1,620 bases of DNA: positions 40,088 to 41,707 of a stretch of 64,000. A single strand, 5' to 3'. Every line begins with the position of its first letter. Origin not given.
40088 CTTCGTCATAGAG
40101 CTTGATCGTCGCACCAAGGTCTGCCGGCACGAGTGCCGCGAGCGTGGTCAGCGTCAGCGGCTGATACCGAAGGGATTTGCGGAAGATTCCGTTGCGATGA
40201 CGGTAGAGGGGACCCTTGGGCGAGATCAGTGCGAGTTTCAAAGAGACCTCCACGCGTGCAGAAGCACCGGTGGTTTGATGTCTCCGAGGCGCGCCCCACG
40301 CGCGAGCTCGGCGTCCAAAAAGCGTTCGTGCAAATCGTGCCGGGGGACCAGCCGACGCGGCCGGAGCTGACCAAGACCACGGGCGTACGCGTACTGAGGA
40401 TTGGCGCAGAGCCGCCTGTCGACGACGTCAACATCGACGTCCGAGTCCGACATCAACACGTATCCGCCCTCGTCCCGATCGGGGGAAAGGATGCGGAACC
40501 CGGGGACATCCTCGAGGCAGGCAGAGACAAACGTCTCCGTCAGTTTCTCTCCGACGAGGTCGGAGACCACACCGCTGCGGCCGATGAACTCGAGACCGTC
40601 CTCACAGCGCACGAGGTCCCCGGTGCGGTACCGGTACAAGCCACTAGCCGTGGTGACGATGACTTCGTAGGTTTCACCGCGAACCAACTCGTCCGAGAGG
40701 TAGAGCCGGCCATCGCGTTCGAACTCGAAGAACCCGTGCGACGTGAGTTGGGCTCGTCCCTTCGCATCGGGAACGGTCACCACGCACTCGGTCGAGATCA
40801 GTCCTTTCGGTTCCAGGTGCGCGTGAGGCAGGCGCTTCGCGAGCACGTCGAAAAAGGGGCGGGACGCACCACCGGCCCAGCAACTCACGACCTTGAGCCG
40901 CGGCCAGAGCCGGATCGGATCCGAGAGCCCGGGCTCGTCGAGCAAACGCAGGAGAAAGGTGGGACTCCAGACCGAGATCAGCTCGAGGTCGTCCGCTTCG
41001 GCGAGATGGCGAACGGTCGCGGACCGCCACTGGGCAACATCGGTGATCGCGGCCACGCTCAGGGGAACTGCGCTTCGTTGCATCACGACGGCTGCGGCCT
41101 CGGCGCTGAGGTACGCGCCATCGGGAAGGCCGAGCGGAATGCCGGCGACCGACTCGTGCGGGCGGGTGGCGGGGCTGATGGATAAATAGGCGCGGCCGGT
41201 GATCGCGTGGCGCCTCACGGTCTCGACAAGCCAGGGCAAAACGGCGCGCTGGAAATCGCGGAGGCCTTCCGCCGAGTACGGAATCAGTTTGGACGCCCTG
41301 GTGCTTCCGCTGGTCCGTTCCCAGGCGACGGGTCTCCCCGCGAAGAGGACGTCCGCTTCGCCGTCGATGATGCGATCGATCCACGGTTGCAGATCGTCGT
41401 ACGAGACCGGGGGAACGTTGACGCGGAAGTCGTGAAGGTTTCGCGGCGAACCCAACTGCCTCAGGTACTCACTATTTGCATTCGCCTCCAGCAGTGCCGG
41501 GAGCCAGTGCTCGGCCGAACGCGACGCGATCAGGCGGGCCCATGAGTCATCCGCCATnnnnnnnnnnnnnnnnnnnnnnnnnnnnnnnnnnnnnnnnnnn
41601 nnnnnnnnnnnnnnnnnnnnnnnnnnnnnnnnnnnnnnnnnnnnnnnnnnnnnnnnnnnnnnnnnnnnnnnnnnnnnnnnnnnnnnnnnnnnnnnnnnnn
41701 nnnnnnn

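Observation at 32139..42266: Ten-gene overlapping operon with four tandem B12-radical-SAM paralogs, GH3 adenylase, two GNAT-like acyltransferases and a desaturase: uncharacterised lipid/N-acyl-amide pathway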

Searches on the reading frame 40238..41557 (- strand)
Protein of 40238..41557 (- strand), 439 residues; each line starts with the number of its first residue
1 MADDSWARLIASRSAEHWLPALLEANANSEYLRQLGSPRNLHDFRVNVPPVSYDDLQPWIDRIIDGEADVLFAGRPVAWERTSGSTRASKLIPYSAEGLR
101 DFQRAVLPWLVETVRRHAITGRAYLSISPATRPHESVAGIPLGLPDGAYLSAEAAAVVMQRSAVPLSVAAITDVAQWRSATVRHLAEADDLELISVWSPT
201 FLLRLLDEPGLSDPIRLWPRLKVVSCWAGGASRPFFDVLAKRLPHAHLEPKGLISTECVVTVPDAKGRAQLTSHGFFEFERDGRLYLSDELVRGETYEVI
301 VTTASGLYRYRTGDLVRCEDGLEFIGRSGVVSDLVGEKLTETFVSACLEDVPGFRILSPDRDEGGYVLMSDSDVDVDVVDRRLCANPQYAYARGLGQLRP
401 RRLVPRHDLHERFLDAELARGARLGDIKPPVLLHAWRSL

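Call 5: search_protein_families(library=pfam, proteins=[window:40238-41557:-], max_evalue=0.01)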
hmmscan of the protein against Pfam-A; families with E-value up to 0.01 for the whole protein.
window:40238-41557:- (439 aa): 2 families
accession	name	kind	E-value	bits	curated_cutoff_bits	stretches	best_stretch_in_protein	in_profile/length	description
PF03321.19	GH3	-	2.8e-33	115.9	23.6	1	15-206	16-212/304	GH3 family N-terminal domain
PF23571.1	GH3_M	-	1.3e-10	41.7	23.6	1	275-320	8-62/75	GH3 family central domain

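Call 6: search_protein_families(library=ncbifam, proteins=[window:40238-41557:-], max_evalue=0.01)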
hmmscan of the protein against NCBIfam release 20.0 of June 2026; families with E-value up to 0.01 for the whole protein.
window:40238-41557:- (439 aa): 1 family
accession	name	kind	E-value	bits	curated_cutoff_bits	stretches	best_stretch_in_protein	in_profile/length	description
NF052613.1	OlsH_GH3_orni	equivalog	4.6e-06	25.4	620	1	34-347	63-396/524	lyso-ornithine lipid synthetase OlsH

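Call 12: find_encoding_contigs(protein=window:40238-41557:-, flank=10000, max_places=4)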
Protein window:40238-41557:- (439 aa): no gene with exactly this product is on record in the collection.

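Call 13: find_related_loci(query=window:40238-41557:-, collection=genome_contigs, flank=10000)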
Query window:40238-41557:- (439 aa) in genome_contigs; peptide patterns used: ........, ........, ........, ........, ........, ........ (x = any residue, [..] = any of these).
187 stretches matched a pattern; 33 encode a relative of the query (tblastn E <= 1e-3); 33 distinct loci.
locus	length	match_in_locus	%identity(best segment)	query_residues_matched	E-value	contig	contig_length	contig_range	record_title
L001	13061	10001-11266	62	18-432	1e-167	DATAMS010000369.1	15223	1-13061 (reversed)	MAG TPA_asm: Thermoanaerobaculia bacterium isolate SMAG_U6997 k141_246947, whole genome shotgun sequence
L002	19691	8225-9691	56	1-432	5e-164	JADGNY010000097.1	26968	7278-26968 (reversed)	MAG: Thermoanaerobaculia bacterium isolate Chersky.31_28 contig-100_476, whole genome shotgun sequence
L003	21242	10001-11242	62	26-432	7e-158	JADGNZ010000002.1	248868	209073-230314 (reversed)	MAG: Thermoanaerobaculia bacterium isolate Chersky.9_17 contig-100_1, whole genome shotgun sequence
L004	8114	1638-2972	55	1-432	3e-144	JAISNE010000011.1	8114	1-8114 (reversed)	MAG: Accumulibacter sp. isolate Im510_bin73 k119_588480, whole genome shotgun sequence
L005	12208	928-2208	57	15-432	6e-141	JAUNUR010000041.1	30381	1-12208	MAG: Pseudomonadota bacterium isolate S5R_St_7 NODE_470_length_30381_cov_52.071787, whole genome shotgun sequence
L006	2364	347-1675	53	1-432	1e-149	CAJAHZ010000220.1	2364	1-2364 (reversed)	MAG: uncultured proteobacterium isolate Loc090519-8m_bin-1010 genome assembly, contig: bin-1010:220/515, whole genome sh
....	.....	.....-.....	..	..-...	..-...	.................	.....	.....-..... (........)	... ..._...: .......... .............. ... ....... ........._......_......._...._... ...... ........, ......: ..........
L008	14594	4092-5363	53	18-433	9e-134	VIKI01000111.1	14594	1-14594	MAG: Comamonadaceae bacterium isolate X1_MetaBAT.31 scaffold_1879, whole genome shotgun sequence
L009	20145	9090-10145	61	14-402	1e-131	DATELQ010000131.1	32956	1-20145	MAG TPA_asm: Thermoanaerobaculia bacterium isolate SMAG_U8920 k141_1585229, whole genome shotgun sequence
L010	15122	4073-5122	62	16-402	2e-129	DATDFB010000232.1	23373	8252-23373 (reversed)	MAG TPA_asm: Thermoanaerobaculia bacterium isolate SMAG_U215 k141_680310, whole genome shotgun sequence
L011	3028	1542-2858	49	18-429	3e-133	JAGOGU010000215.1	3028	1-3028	MAG: Brachymonas sp. isolate Go_UH_bin_158 Go_UH_80039_length_3028_cov_6.164081, whole genome shotgun sequence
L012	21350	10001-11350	44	7-432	1e-85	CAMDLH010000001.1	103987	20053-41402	MAG: Bordetella parapertussis isolate TH-11nov19-107 genome assembly, contig: TH-11nov19-C250, whole genome shotgun sequ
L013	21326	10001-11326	40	19-432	5e-81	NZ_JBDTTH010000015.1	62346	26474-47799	MAG: Polaromonas sp. isolate cluster3_bin.291 NODE_1042_length_62346_cov_24.190011, whole genome shotgun sequence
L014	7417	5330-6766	37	11-433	5e-81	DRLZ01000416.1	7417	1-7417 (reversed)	MAG TPA_asm: Crenotrichaceae bacterium isolate HyVt-476 HyVt-476_k145_944315, whole genome shotgun sequence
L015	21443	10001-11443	39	19-432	5e-76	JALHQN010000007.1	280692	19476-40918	MAG: Burkholderiales bacterium isolate bin.9 c_000000000232, whole genome shotgun sequence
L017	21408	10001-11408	42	22-437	8e-80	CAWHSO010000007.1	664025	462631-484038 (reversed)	MAG: uncultured Alphaproteobacteria bacterium isolate MFD03399.bin.2.59 genome assembly, contig: contig_2229, whole geno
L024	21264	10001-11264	63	19-432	1e-139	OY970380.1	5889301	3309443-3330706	MAG: Thermoanaerobaculia bacterium isolate MFD05537.bin.c.2 genome assembly, chromosome: 1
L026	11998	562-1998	33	22-433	2e-58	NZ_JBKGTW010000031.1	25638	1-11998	Neisseria sp. WLZKY-1 WLZKY_1.contig00031, whole genome shotgun sequence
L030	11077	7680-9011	33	39-433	1e-47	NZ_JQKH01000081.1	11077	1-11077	Alysiella crassa DSM 2578 Q338DRAFT_scaffold00079.79_C, whole genome shotgun sequence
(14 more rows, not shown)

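Call 18: search_protein_families(library=pfam, proteins=[L013:12475-15231:+, L013:16062-17006:+, L013:17047-17673:+, L013:18638-19243:+, L013:8403-9221:+, L030:5190-6197:+, L030:6197-6790:+, L026:2252-3289:+, L026:3286-3864:+, L030:1107-3815:-], max_evalue=0.01)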
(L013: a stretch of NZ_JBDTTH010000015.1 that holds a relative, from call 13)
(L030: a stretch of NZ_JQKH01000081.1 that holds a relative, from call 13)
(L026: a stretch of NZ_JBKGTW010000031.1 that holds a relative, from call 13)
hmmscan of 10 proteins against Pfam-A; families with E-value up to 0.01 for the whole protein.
L013:12475-15231:+ (918 aa): 4 families
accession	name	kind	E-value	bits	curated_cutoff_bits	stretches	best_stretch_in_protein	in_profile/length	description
PF13517.12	FG-GAP_3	-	1.2e-30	106.4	26.9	5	569-634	1-61/61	FG-GAP-like repeat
PF03116.20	NQR2_RnfD_RnfE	-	2e-13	50.8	27.7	2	17-125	21-128/296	NQR2, RnfD, RnfE family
PF01839.29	FG-GAP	-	1.7e-11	44.2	22.1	2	563-586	3-26/37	FG-GAP repeat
PF07593.17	UnbV_ASPIC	-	6e-09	36.1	23.4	1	831-888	1-51/68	ASPIC and UnbV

L013:16062-17006:+ (314 aa): 0 families

L013:17047-17673:+ (208 aa): 5 families
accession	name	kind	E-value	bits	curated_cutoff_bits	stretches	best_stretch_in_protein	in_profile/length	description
PF13577.12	SnoaL_4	-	1.1e-06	29.1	24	1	39-164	2-125/126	SnoaL-like domain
PF13474.12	SnoaL_3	-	2.3e-06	28.4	22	1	47-167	2-117/121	SnoaL-like domain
PF08332.16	CaMKII_AD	-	1.6e-05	25.5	22.1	1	46-168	5-126/128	Calcium/calmodulin dependent protein kinase II association domain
PF14534.12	DUF4440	-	0.00013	22.8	25.2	1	46-161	1-107/107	Domain of unknown function (DUF4440)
PF12680.13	SnoaL_2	-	0.0018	19.3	27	1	55-102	6-50/102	SnoaL-like domain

L013:18638-19243:+ (201 aa): 4 families
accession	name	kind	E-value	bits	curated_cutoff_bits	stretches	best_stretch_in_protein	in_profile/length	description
PF14534.12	DUF4440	-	2.1e-07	31.8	25.2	1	38-153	1-107/107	Domain of unknown function (DUF4440)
PF13474.12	SnoaL_3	-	3.1e-07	31.2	22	1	38-160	1-118/121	SnoaL-like domain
PF12680.13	SnoaL_2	-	0.00022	22.2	27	1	46-128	5-86/102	SnoaL-like domain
PF13577.12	SnoaL_4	-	0.00032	21.1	24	1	61-156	33-125/126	SnoaL-like domain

L013:8403-9221:+ (272 aa): 0 families

L030:5190-6197:+ (335 aa): 3 families
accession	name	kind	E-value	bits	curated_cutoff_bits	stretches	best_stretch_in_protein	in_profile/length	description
PF00355.32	Rieske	-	2.2e-21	76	20.3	1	7-87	2-83/88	Rieske [2Fe-2S] domain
PF19112.6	VanA_C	-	4.7e-11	43.6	23.5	1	138-303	1-177/193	Vanillate O-demethylase oxygenase C-terminal domain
PF08417.18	PaO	-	0.0024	18.4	27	1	213-292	1-86/89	Pheophorbide a oxygenase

L030:6197-6790:+ (197 aa): 0 families

L026:2252-3289:+ (345 aa): 2 families
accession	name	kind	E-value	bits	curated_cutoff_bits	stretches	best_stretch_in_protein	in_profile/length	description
PF00355.32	Rieske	-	7e-21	74.4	20.3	1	16-94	2-81/88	Rieske [2Fe-2S] domain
PF19112.6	VanA_C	-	8.7e-12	46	23.5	1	149-315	2-179/193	Vanillate O-demethylase oxygenase C-terminal domain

L026:3286-3864:+ (192 aa): 0 families

L030:1107-3815:- (902 aa): 4 families
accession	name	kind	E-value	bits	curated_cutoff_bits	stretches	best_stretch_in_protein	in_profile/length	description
PF13517.12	FG-GAP_3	-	6e-41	139.3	26.9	6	567-632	1-61/61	FG-GAP-like repeat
PF01839.29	FG-GAP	-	1e-26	92.7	22.1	4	562-588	4-27/37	FG-GAP repeat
PF03116.20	NQR2_RnfD_RnfE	-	1.2e-11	44.9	27.7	2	18-125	23-130/296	NQR2, RnfD, RnfE family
PF07593.17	UnbV_ASPIC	-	3.9e-09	36.7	23.4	1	827-888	1-59/68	ASPIC and UnbV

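Call 45: search_protein_families(library=pfam, proteins=[L008:12362-13489:+, L008:13476-14138:+, L017:18365-19666:+, L017:19608-20348:+, L012:8475-9266:+, L024:2262-5378:+, L012:15211-16197:+, L012:16142-17209:+, L012:17210-18124:-], max_evalue=0.01)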
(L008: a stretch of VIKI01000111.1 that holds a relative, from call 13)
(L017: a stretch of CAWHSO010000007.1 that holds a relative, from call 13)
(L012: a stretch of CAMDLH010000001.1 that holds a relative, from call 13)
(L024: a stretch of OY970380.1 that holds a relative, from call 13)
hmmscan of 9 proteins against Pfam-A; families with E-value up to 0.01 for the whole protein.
L008:12362-13489:+ (375 aa): 1 family
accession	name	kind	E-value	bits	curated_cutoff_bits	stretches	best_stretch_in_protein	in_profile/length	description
PF11583.14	AurF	-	1.6e-09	37.8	29.6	1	84-288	35-222/282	P-aminobenzoate N-oxygenase AurF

L008:13476-14138:+ (220 aa): 0 families

L017:18365-19666:+ (433 aa): 1 family
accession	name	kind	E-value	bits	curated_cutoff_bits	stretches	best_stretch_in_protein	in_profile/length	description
PF11583.14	AurF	-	1.1e-06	28.5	29.6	1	141-356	35-235/282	P-aminobenzoate N-oxygenase AurF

L017:19608-20348:+ (246 aa): 0 families

L012:8475-9266:+ (263 aa): 0 families

L024:2262-5378:+ (1038 aa): 3 families
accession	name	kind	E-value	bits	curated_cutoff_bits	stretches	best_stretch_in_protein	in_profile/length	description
PF13517.12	FG-GAP_3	-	3.6e-39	133.6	26.9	5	695-758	1-61/61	FG-GAP-like repeat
PF07593.17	UnbV_ASPIC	-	7.5e-17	61.4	23.4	1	962-1028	1-67/68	ASPIC and UnbV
PF01839.29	FG-GAP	-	4.9e-10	39.5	22.1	1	689-718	3-27/37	FG-GAP repeat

L012:15211-16197:+ (328 aa): 1 family
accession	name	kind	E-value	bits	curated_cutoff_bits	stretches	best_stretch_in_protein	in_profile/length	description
PF00355.32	Rieske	-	2.2e-13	50.3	20.3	1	15-88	2-75/88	Rieske [2Fe-2S] domain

L012:16142-17209:+ (355 aa): 1 family
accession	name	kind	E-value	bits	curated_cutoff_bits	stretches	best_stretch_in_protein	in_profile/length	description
PF03401.19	TctC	-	8.3e-59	199.8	27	1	82-348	3-270/274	Tripartite tricarboxylate transporter family receptor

L012:17210-18124:- (304 aa): 1 family
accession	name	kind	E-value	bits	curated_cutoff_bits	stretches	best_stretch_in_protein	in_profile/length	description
PF00494.24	SQS_PSY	-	0.0003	21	26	1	58-270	13-223/263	Squalene/phytoene synthase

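Call 50: search_protein_families(library=ncbifam, proteins=[L013:12475-15231:+, L012:8475-9266:+, L008:12362-13489:+, L008:13476-14138:+, L030:5190-6197:+, L013:16062-17006:+], max_evalue=0.01)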
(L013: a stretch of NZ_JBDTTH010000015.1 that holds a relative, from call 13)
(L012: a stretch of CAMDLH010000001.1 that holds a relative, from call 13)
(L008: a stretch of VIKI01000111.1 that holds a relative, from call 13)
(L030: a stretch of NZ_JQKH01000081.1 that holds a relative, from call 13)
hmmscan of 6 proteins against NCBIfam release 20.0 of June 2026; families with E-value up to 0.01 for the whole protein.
L013:12475-15231:+ (918 aa): 4 families
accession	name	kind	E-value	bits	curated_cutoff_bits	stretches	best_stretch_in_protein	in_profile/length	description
TIGR01946.1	rnfD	subfamily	5e-10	39.2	207.05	2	36-123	35-124/327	RnfABCDGE type electron transport complex subunit D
NF041838.1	rnfD_Methano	equivalog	3.1e-07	30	400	1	25-256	32-271/285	Rnf electron transport complex subunit RnfD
NF002011.0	PRK00816.1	equivalog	0.00057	19.1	415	1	39-124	45-132/352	electron transport complex subunit RsxD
NF003756.0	PRK05349.1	equivalog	0.0078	15.1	414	0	70-119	150-200/406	NADH:ubiquinone reductase (Na(+)-transporting) subunit B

L012:8475-9266:+ (263 aa): 0 families

L008:12362-13489:+ (375 aa): 0 families

L008:13476-14138:+ (220 aa): 0 families

L030:5190-6197:+ (335 aa): 8 families
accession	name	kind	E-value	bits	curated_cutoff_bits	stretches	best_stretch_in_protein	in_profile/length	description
NF052579.1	BetMthstMoxSdmAMthl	equivalog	7.1e-20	71.3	600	1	5-195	16-212/351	4beta-methylsterol monooxygenase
TIGR03229.1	benzo_1_2_benA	equivalog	3.1e-08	32.9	780.95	1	5-82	38-117/433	benzoate 1,2-dioxygenase large subunit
NF042946.1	3PPDioc_HcaE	equivalog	1e-07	31.4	830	1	30-92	64-127/450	3-phenylpropionate/cinnamic acid dioxygenase subunit alpha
TIGR03228.1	anthran_1_2_A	equivalog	4.9e-06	25.5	671.9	1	5-85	37-120/438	anthranilate 1,2-dioxygenase large subunit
NF058607.1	GlBtMonoOxGbcA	equivalog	6.4e-06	24.8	670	1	7-81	56-133/420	glycine betaine monooxygenase oxygenase subunit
NF041683.1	ant_diox_AndAb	equivalog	8.4e-05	22.7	150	1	9-70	5-65/100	anthranilate 1,2-dioxygenase ferredoxin subunit AndAb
NF041684.1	ant_diox_AndAc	equivalog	0.0018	16.9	750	1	31-83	73-126/418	anthranilate 1,2-dioxygenase large subunit AndAc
TIGR02377.1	MocE_fam_FeS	subfamily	0.0024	17.9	136.15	1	27-106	23-97/101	MocE family 2Fe-2S type ferredoxin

L013:16062-17006:+ (314 aa): 0 families

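Call 64: search_dna_similar(query=window:40238-41557:-, collection=plasmids, mode=protein, max_rows=10)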
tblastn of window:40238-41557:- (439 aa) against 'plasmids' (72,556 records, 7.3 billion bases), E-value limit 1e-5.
Records with a match: 7; places in all: 7; records where one place covers at least 80% of the query: 4.
Best place of each record, by identity: <60% 7.
By first word of the organism name: Acinetobacter 2; Streptomyces 2; Citrobacter 1; Burkholderia 1; Vibrio 1.
By predicted mobility (MOB-suite, as given by PLSDB): mobilizable 3; non-mobilizable 3; conjugative 1.
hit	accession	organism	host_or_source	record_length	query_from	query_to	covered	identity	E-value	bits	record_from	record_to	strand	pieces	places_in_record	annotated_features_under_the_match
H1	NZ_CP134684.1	Citrobacter portucalensis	Larus michahellis,bacteria,cloaca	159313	16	437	96%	42.3%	4e-89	303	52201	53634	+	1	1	GH3 auxin-responsive promoter family protein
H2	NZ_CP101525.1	Burkholderia arboris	mixed culture,soil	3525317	19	433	95%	35.0%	4e-47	181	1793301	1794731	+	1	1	none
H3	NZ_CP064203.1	Acinetobacter baumannii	Homo sapiens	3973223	39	432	90%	25.3%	2e-22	107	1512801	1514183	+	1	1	none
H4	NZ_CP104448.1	Acinetobacter baumannii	Homo sapiens,sputum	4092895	39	432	90%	25.1%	4e-21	103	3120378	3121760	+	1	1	none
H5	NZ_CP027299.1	Streptomyces sp. SGAir0924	whole organism,air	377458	39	353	72%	27.5%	3e-16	89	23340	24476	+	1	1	GH3 auxin-responsive promoter family protein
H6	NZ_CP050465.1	Vibrio campbellii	single cell,seawater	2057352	40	317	63%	25.5%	6e-8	63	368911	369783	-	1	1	none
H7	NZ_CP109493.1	Streptomyces sp. NBC_01435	-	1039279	19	101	19%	37.6%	8e-6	56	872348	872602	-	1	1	record has no annotation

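Call 66: get_annotated_region(hit=H1, flank=12000)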
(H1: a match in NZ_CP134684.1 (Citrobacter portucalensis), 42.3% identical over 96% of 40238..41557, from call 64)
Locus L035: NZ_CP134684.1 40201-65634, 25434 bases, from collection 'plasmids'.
description: Citrobacter portucalensis strain 64A:C plasmid unnamed1, complete sequence
organism: Citrobacter portucalensis (NCBI taxid 1639133)
taxonomy: Bacteria; Pseudomonadota; Gammaproteobacteria; Enterobacterales; Enterobacteriaceae; Citrobacter; Citrobacter portucalensis
host: -; source: Larus michahellis,bacteria,cloaca; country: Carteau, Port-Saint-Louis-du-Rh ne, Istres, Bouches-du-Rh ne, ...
typing (MOB-suite, as given by PLSDB): mobilizable; replicon IncFIB,IncFII; relaxase MOBP
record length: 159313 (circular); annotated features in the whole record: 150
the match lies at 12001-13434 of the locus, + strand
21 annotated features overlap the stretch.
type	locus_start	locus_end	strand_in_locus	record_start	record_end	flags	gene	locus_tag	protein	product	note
CDS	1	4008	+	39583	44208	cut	-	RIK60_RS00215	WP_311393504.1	alpha-2-macroglobulin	GO:0010951 - negative regulation of endopeptidase activity [Evidence IEA]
CDS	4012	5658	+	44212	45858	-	-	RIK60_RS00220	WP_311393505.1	DUF2300 domain-containing protein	-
CDS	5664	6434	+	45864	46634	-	-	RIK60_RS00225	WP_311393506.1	DUF2135 domain-containing protein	-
CDS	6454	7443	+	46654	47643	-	-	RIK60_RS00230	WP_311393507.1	hypothetical protein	-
CDS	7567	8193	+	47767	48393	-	-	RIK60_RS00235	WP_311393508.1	hypothetical protein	-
CDS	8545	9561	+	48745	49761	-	-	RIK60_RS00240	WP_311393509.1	hypothetical protein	-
CDS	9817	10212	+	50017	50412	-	-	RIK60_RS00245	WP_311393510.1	SMI1/KNR4 family protein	-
CDS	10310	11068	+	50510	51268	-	-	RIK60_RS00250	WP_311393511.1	hypothetical protein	-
CDS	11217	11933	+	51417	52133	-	-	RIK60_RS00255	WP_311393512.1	hypothetical protein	-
CDS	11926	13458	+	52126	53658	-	-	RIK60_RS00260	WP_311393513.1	GH3 auxin-responsive promoter family protein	-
CDS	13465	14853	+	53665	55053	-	-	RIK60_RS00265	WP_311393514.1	radical SAM protein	-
CDS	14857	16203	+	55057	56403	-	-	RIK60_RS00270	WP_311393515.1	radical SAM protein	-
CDS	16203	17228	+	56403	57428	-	-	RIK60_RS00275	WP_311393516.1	N-acetyltransferase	-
CDS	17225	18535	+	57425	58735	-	-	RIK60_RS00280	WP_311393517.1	radical SAM protein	-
CDS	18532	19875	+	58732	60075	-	-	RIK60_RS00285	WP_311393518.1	radical SAM protein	-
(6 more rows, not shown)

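Call 67: get_annotated_region(hit=H2, flank=12000)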
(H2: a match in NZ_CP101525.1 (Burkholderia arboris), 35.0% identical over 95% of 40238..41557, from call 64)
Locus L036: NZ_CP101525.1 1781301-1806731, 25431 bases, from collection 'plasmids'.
description: Burkholderia arboris strain MEC_B345 plasmid pla_1, complete sequence
organism: Burkholderia arboris (NCBI taxid 488730)
taxonomy: Bacteria; Pseudomonadota; Betaproteobacteria; Burkholderiales; Burkholderiaceae; Burkholderia; Burkholderia arboris
host: -; source: mixed culture,soil; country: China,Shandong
typing (MOB-suite, as given by PLSDB): non-mobilizable
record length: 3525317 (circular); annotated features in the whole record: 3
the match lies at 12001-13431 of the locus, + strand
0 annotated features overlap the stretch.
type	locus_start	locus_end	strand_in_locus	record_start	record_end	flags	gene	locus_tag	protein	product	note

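Call 68: get_annotated_region(hit=H3, flank=9000)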
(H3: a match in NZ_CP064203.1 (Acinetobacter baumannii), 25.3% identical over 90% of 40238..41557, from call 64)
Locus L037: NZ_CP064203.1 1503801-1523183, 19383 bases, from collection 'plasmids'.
description: Acinetobacter baumannii strain X4-300 plasmid unnamed1, complete sequence
organism: Acinetobacter baumannii (NCBI taxid 470)
taxonomy: Bacteria; Pseudomonadota; Gammaproteobacteria; Moraxellales; Moraxellaceae; Acinetobacter; Acinetobacter baumannii
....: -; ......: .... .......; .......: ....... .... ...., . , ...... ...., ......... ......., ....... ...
typing (MOB-suite, as given by PLSDB): conjugative; relaxase MOBP,MOBP; mating-pair formation MPF_T
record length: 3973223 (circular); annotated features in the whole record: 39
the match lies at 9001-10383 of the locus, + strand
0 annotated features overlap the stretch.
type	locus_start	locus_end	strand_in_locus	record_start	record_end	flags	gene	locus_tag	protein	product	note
